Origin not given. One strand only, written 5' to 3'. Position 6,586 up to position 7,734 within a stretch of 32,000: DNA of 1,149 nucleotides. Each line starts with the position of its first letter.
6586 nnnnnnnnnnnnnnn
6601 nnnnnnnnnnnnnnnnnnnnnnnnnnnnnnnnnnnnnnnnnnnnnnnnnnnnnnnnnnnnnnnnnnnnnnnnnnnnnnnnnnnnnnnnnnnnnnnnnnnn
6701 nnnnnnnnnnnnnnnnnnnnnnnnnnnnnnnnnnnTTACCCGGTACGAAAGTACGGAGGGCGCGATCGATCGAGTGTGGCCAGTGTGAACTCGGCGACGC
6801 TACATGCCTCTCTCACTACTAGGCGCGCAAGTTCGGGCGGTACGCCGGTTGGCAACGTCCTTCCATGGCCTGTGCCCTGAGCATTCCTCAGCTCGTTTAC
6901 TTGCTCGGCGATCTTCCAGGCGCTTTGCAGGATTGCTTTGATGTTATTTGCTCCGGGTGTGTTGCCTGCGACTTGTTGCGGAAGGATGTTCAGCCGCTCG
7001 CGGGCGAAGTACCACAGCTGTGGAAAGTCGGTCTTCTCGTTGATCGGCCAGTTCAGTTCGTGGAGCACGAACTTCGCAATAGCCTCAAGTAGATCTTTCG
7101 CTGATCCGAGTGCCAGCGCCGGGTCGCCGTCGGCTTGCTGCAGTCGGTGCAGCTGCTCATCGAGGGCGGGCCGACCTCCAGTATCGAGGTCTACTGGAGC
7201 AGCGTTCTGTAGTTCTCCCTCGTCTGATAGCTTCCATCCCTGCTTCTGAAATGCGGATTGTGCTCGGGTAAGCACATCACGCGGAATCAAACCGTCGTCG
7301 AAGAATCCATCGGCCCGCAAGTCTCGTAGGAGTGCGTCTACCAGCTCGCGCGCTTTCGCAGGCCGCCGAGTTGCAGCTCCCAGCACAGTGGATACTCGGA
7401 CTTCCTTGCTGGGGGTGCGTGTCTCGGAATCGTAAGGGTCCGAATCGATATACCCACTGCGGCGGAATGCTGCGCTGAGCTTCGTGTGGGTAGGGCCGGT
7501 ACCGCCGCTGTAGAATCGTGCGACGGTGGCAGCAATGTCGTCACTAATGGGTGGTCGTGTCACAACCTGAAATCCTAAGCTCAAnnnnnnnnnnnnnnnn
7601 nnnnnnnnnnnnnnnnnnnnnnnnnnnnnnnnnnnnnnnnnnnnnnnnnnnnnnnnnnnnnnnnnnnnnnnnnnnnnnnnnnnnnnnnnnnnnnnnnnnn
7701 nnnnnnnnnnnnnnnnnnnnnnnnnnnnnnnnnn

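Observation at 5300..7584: Operon of two different HEPN-motif proteins (AbiJ/Abi_C-like plus DUF4145-like with a 330-aa helical tail): candidate two-component abortive-infection RNase system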

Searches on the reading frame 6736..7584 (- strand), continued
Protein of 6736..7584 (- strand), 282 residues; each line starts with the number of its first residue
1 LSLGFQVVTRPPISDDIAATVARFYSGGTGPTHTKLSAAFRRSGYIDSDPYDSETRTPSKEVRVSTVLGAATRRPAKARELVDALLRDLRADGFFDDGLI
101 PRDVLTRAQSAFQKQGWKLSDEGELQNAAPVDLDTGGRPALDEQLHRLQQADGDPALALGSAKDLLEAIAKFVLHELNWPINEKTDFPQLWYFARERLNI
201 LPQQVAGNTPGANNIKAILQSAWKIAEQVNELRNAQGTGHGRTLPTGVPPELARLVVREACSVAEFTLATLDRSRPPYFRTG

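Call 64: search_protein_families(library=pfam, proteins=[L099:2154-3848:+, L086:4937-6655:+, L086:6652-7326:+], max_evalue=0.01)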
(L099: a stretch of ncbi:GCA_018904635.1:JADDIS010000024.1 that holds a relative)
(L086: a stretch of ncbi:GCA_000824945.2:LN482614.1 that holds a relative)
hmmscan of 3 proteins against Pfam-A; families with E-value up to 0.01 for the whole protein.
L099:2154-3848:+ (564 aa): 0 families

L086:4937-6655:+ (572 aa): 6 families
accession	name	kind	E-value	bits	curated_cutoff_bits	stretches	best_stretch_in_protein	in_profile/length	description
PF13304.12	AAA_21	-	8.7e-17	62.6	27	1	242-484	2-303/304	AAA domain, putative AbiEii toxin, Type IV TA system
PF13175.12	AAA_15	-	1.2e-08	35.4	32.1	1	409-484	292-374/374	AAA ATPase domain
PF13481.12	AAA_25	-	7.6e-05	22.8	27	1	239-271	33-65/195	AAA domain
PF00005.33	ABC_tran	-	0.0002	22.4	25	0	238-260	10-32/137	ABC transporter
PF13401.12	AAA_22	-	0.0068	17.2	27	0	240-264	6-30/130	AAA domain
PF05729.18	NACHT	-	0.007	16.7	26.7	0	243-268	4-29/167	NACHT domain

L086:6652-7326:+ (224 aa): 1 family
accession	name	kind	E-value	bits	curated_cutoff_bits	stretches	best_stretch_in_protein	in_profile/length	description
PF01844.29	HNH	-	0.00022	21.7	21.4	1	96-139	1-46/47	HNH endonuclease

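Call 75: predict_structure(alignment_id=A2)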
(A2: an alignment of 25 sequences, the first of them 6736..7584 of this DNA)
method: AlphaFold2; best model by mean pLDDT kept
length: 282 residues; sequences in the alignment: 25
mean_pLDDT: 87.5   pTM: 0.56
mean pLDDT of the five models: 87.5, 87.2, 87.2, 85.6, 85.6
residues with pLDDT >= 90: 190; 70-90: 63; 50-70: 11; < 50: 18
segments of 3 or more residues with pLDDT < 50: 1-8, 130-134, 278-282
pLDDT, mean of each block of 10 residues (from residue 1): 40 90 92 96 97 95 97 90 97 94 96 91 82 63 90 90 94 90 90 95 94 92 87 74 84 93 95 70 36
secondary structure, 60 per line:
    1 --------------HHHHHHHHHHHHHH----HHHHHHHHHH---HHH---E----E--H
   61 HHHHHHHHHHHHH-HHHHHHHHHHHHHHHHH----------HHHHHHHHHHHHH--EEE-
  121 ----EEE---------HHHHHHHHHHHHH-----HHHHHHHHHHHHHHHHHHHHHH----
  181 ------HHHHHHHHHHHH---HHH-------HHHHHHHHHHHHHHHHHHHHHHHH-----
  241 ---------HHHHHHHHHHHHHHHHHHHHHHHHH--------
elements in order: H15-28 H33-42 H60-73 H75-91 H102-114 E117-119 E125-127 H137-149 H155-176 H187-198 H212-235 H250-274

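Call 80: fold_search(model_id=the predicted structure, library=pdb)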
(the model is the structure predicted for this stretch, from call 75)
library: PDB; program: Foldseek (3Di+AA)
matches with E <= 10: 317; with E <= 0.001: 0
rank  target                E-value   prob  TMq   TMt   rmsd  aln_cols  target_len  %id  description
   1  1o3u                  1.9e-01  1.00  0.28  0.57   5.5       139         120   16  Crystal structure of an hepn domain protein (tm0613) from thermotoga maritima at 1.75 A resolution (released 2003-04-22)
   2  9sob_C8               3.5e-01  0.18  0.16  0.05  17.2       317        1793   12  Structural Model of the Nuclear Pore Complex in Arabidopsis thaliana (released 2025-11-05)
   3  2hsb                  3.8e-01  1.00  0.31  0.62   4.7       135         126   13  Crystal structure of a hepn domain containing protein (af_0298) from archaeoglobus fulgidus at 1.95 A resolution (released 2006-08-15)
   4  1wol                  7.8e-01  0.96  0.28  0.56   6.3       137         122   14  Crystal Structure of ST0689, an archaeal HEPN homologue (released 2005-11-22)
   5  5dcs                  7.8e-01  0.06  0.10  0.10  21.0       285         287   12  R2-like ligand-binding oxidase with aerobically reconstituted Mn/Fe cofactor (long soak) (released 2015-09-09)
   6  2j1d                  8.5e-01  0.08  0.14  0.11  32.6       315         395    8  Crystallization of hDaam1 C-terminal Fragment (released 2007-05-15)
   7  4hyj_A                9.3e-01  0.07  0.12  0.13  20.7       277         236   14  Crystal structure of Exiguobacterium sibiricum rhodopsin (released 2013-07-17)
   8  6yx5_B                9.7e-01  0.23  0.28  0.25  20.9       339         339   10  Structure of DrrA from Legionella pneumophilia in complex with human Rab8a (released 2020-12-23)
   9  5k18_C                1.0e+00  0.10  0.17  0.09  21.7       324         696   12  The NatB Acetyltransferase Complex Bound To bisubstrate inhibitor (released 2017-04-19)
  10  7bxo_F                1.1e+00  0.95  0.29  0.55   4.1       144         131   12  Crystal structure of the toxin-antitoxin with AMP-PNP (released 2020-09-30)
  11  3um3_A                1.1e+00  0.08  0.16  0.13  21.4       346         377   14  Crystal structure of the Brox Bro1 domain in complex with the C-terminal tail of CHMP4B (released 2012-04-18)
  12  7w0f_A                1.1e+00  0.08  0.15  0.05  22.4       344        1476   12  dmDicer2-LoqsPD-dsRNA Post-dicing status (released 2022-04-27)
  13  9qk2_B                1.3e+00  0.06  0.14  0.08  21.0       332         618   13  Structure of the Complement classical and lectin pathway C3 convertase in complex with substrate C3 (released 2025-12-24)
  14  5omj                  1.3e+00  0.06  0.12  0.12  20.7       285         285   12  R2-like ligand-binding oxidase with aerobically reconstituted metal cofactor after photoconversion (released 2018-01-03)
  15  3hai_D                1.3e+00  0.03  0.09  0.09  29.1       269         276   12  Crystal structure of human PACSIN1 F-BAR domain (P21 lattice) (released 2009-06-16)
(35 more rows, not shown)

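Call 89: search_dna_similar(query=window:6736-7584:-, collection=plasmids, mode=protein, max_rows=60)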
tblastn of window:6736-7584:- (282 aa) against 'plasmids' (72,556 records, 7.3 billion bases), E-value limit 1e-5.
Records with a match: 43; places in all: 44; records where one place covers at least 80% of the query: 4.
Best place of each record, by identity: <60% 43.
By first word of the organism name: Rhodococcus 7; Streptomyces 5; Arthrobacter 3; Sphingobium 3; Pseudomonas 2; Paracoccus 2; Exiguobacterium 2; Phaeobacter 2; Brevibacterium 1; Paraburkholderia 1; and 15 more.
By predicted mobility (MOB-suite, as given by PLSDB): non-mobilizable 27; mobilizable 8; conjugative 8.
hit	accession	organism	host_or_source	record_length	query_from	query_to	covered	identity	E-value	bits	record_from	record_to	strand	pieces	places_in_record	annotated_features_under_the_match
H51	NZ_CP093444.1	Brevibacterium spongiae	sponge,mixed culture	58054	17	272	91%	31.2%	2e-19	95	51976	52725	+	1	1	abortive infection family protein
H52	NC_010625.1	Paraburkholderia phymatum STM815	-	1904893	10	263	90%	30.8%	6e-12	73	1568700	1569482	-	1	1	record has no annotation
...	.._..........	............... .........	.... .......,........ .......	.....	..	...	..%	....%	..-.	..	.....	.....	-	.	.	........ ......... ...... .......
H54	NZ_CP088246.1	Metabacillus sp. B2-18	single cell,human skin swab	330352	3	271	95%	27.6%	2e-12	75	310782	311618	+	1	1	abortive infection family protein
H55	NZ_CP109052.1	Streptomyces subrutilus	-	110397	94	278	66%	35.0%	2e-17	89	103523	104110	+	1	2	abortive infection family protein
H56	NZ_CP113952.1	Rhodococcus sp. JS3073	culture,soil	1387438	106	281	62%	33.0%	5e-17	88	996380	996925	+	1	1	record has no annotation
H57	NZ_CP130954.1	Rhodococcus opacus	cell culture,Sod-podzolic soil ...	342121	145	280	48%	42.4%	2e-16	86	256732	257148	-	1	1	abortive infection family protein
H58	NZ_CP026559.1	Pseudomonas amygdali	Prunus avium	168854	108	277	60%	32.6%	5e-10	67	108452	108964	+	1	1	abortive infection family protein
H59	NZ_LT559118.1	Nonomuraea gerenzanensis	-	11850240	140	280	50%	38.9%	4e-16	86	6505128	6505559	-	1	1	none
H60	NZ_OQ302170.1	Pseudomonas sp. AU10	-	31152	100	273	62%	30.6%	2e-9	66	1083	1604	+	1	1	abortive infection family protein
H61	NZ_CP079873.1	Mycobacterium sp. SMC-4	Homo sapiens,sputum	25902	105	272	60%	31.3%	3e-6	56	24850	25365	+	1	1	abortive infection family protein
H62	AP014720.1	Arthrobacter sp. Hiyo8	-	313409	121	275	55%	32.7%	5e-15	82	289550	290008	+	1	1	conserved hypothetical protein (x2)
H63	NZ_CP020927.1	Sphingobium yanoikuyae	soil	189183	115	271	56%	31.6%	6e-12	73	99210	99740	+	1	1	abortive infection family protein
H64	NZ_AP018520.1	Sphingobium sp. YG1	-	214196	115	271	56%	31.6%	6e-12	73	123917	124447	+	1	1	abortive infection family protein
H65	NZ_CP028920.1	Gemmobacter aquarius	Whole organism,fresh water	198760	141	276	48%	36.0%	5e-15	82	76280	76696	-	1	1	abortive infection family protein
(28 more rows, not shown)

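Call 92: search_protein_families(library=phrogs, proteins=[window:6736-7584:-], max_evalue=0.01)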
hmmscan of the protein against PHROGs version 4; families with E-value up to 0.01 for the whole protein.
window:6736-7584:- (282 aa): 1 family
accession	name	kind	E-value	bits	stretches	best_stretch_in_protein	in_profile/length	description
phrog_23253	-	unknown function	0.00026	21.6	1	147-270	125-245/253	-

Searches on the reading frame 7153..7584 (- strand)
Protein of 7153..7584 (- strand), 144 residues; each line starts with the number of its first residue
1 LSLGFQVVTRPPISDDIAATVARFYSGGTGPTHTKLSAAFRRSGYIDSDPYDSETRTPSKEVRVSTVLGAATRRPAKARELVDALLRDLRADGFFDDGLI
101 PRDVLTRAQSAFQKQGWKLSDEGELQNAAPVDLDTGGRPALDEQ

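Call 91: search_protein_families(library=pfam, proteins=[window:7153-7584:-], max_evalue=10)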
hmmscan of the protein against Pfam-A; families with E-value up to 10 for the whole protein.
seq(144 aa): 1 family
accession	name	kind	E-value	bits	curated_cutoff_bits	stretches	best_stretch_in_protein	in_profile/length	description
PF20178.3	ToxA_N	-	0.021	15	27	1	34-113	13-92/249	Dermonecrotic toxin, N-terminal domain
